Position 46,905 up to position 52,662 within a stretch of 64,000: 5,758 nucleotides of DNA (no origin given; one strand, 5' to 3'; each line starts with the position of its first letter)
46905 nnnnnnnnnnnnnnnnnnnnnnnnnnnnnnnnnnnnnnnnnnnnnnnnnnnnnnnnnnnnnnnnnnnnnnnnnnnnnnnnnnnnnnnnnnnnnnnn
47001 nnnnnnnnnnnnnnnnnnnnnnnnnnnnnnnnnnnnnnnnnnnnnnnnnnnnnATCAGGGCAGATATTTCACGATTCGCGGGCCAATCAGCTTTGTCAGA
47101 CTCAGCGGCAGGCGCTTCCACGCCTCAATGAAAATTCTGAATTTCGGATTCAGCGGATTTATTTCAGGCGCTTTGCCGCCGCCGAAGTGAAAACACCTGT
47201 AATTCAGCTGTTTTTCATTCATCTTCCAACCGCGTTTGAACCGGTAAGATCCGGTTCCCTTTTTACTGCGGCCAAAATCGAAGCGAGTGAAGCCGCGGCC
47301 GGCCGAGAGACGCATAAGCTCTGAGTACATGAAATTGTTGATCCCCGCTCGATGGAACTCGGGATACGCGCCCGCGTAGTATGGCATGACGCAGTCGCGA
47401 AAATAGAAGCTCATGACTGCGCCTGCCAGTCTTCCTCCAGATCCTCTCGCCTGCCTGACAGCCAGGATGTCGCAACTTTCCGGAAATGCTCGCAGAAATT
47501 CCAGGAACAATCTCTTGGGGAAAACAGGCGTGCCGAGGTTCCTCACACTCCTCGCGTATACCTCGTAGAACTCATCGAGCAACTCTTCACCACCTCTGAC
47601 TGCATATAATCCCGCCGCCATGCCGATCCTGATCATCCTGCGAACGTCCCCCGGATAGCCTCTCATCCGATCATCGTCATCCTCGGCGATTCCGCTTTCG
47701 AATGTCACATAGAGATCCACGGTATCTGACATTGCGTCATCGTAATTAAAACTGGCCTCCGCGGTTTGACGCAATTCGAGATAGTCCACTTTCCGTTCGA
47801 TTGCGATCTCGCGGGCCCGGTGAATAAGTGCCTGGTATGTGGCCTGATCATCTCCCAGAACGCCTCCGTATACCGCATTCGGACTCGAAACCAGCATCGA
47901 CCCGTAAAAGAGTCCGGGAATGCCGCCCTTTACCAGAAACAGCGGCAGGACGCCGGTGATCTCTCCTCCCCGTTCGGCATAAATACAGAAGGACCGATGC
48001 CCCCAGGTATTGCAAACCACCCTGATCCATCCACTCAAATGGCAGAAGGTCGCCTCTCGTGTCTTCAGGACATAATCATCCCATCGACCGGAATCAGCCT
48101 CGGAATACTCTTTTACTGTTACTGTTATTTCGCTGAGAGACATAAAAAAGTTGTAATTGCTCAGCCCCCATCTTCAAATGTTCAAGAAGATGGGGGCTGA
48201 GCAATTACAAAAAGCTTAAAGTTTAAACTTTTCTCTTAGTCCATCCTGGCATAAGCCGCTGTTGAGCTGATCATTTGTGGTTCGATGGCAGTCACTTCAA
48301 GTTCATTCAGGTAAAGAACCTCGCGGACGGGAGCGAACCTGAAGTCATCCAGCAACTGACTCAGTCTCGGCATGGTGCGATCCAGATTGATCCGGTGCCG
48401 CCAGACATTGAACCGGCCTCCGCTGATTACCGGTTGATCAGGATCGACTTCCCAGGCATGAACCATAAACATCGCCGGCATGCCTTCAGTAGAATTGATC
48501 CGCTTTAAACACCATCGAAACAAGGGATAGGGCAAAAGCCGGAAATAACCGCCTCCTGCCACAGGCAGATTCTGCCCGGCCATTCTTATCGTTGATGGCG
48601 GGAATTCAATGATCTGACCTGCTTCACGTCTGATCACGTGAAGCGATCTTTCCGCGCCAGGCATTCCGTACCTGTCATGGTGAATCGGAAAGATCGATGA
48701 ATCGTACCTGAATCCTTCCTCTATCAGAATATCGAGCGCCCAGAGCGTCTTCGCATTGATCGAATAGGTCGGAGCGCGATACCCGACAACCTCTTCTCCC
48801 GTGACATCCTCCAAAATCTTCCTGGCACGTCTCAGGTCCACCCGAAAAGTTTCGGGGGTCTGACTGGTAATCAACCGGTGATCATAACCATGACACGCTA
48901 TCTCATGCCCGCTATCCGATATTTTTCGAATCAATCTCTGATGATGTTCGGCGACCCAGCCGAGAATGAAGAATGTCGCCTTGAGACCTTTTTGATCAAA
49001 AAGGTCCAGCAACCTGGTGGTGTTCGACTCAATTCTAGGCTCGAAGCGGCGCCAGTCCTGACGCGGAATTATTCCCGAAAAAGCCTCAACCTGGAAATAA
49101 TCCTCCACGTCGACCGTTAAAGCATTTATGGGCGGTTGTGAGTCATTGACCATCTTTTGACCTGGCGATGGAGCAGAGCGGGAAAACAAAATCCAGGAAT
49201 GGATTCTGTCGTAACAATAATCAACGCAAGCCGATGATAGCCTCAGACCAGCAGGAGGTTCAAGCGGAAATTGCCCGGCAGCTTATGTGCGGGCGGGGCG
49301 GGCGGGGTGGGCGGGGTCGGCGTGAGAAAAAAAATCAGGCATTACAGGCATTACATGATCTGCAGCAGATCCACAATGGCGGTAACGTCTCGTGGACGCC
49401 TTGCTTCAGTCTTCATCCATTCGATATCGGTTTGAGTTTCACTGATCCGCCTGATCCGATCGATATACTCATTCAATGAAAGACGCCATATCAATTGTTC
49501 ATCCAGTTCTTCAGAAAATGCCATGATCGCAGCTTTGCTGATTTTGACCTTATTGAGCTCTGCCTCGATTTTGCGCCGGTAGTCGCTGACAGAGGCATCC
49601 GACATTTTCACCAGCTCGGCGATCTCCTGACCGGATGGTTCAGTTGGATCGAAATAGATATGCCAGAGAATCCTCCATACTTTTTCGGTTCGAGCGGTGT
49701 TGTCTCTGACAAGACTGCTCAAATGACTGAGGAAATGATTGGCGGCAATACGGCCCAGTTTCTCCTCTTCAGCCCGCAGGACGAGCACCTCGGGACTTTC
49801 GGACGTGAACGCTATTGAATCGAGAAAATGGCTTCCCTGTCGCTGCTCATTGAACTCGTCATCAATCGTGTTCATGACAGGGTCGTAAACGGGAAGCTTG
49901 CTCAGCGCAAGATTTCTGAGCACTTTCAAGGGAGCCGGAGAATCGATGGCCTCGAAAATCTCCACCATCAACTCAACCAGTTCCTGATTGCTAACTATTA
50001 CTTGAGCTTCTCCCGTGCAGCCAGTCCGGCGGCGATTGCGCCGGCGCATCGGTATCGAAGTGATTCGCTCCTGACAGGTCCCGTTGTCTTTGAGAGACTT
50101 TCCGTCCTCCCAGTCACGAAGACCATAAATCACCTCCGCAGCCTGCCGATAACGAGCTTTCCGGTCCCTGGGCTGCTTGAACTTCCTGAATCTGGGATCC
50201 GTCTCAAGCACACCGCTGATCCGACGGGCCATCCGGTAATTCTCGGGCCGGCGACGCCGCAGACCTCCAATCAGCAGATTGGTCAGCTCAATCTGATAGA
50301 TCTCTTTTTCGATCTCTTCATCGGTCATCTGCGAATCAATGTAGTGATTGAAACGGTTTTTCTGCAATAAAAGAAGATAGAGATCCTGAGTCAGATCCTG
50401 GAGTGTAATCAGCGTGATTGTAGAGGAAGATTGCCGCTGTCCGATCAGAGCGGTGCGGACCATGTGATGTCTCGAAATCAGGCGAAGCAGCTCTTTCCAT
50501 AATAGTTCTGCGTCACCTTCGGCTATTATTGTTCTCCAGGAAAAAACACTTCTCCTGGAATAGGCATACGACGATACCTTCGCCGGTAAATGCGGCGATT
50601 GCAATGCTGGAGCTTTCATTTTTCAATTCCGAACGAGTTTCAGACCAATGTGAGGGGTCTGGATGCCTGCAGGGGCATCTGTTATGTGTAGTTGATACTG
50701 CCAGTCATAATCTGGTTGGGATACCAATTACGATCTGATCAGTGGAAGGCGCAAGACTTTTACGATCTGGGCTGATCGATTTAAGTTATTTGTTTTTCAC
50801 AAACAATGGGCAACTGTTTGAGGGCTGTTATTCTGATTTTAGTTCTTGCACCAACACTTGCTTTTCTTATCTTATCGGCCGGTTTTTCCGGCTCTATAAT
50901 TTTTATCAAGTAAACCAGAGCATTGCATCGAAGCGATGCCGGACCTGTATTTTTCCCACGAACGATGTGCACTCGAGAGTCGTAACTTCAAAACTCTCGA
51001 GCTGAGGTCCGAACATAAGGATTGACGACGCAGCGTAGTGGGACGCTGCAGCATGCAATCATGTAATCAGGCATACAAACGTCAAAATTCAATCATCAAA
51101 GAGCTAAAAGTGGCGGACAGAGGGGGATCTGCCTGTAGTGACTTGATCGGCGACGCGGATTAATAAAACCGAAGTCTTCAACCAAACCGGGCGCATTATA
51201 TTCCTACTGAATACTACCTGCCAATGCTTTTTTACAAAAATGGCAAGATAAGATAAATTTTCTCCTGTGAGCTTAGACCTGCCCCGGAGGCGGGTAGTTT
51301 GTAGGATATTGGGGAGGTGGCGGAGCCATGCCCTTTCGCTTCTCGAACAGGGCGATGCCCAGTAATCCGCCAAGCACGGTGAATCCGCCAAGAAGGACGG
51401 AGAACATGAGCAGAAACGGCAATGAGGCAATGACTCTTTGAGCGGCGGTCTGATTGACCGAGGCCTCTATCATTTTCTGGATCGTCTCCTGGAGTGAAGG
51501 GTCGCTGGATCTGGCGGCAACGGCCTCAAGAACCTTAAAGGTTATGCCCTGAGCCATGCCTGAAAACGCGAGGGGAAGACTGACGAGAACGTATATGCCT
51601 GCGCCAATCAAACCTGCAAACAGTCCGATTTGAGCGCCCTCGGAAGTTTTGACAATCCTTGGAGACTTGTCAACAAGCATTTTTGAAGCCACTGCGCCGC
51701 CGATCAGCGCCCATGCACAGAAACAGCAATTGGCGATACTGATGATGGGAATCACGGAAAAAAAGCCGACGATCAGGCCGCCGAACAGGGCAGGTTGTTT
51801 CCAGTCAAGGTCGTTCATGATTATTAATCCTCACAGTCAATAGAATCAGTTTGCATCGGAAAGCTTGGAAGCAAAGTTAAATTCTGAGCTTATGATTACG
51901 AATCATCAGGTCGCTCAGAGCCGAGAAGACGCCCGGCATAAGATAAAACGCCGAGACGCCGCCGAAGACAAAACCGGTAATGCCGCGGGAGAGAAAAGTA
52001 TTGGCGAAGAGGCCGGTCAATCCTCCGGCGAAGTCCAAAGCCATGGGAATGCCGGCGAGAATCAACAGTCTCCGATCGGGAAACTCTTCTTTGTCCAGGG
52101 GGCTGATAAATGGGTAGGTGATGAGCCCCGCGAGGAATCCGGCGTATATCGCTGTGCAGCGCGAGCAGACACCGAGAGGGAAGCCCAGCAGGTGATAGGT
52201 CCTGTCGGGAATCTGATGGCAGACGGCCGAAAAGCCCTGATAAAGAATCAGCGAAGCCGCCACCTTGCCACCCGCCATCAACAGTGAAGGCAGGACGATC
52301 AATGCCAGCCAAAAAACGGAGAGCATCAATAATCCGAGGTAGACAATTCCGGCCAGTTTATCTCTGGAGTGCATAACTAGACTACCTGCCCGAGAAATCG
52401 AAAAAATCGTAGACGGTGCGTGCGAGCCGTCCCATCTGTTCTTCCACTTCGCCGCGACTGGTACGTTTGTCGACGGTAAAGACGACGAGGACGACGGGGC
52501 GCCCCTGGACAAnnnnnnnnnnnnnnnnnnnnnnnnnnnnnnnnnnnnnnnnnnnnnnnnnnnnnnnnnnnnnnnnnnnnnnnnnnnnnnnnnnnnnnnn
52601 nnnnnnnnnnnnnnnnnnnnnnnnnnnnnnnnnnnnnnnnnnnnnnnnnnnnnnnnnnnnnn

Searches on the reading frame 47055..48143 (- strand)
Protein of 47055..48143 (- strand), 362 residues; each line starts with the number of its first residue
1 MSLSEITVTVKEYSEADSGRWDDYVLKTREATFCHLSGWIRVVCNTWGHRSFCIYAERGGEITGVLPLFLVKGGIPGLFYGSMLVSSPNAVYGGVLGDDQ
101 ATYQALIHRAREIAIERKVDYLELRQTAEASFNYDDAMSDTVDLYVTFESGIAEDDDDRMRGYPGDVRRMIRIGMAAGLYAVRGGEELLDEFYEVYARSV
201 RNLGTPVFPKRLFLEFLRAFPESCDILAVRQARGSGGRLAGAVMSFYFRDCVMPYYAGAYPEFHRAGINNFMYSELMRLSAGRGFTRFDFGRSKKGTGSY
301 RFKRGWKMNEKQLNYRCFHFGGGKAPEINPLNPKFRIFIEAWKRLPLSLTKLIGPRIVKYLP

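Call 66: search_protein_families(library=pfam, proteins=[window:47055-48143:-], max_evalue=0.00001)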
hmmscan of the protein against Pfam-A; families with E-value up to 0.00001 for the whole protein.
window:47055-48143:- (362 aa): 1 family
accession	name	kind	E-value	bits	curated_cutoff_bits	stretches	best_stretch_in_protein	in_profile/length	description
PF13480.13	Acetyltransf_6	-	1.9e-15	57.7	22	1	167-304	7-143/143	Acetyltransferase (GNAT) domain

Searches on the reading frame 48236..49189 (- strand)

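Call 66: search_protein_families(library=pfam, proteins=[window:48236-49189:-], max_evalue=0.00001)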
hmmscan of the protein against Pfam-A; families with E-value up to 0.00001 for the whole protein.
window:48236-49189:- (317 aa): 3 families
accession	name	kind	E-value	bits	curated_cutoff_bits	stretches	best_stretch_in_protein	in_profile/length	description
PF11959.13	DUF3473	-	1e-44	152.1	29.6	1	164-292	1-129/130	Domain of unknown function (DUF3473)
PF01522.26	Polysacc_deac_1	-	2.1e-24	86.3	23.1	1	54-151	18-115/124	Polysaccharide deacetylase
PF10096.14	DUF2334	-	4.4e-06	26.9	26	1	85-193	57-167/203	Uncharacterized protein conserved in bacteria (DUF2334)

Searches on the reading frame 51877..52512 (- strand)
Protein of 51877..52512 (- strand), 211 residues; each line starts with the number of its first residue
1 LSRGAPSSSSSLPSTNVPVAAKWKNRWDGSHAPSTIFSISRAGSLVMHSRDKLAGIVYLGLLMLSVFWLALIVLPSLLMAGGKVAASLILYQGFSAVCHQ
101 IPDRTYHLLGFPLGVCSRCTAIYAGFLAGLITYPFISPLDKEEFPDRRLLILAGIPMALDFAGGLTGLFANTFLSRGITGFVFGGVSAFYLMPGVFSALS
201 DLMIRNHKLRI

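Call 66: search_protein_families(library=pfam, proteins=[window:51877-52512:-], max_evalue=0.00001)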
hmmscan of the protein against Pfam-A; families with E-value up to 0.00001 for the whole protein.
window:51877-52512:- (211 aa): 1 family
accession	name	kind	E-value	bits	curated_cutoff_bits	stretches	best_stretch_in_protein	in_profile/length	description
PF09858.14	DUF2085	-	6.5e-17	62.2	25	1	98-188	1-88/90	Predicted membrane protein (DUF2085)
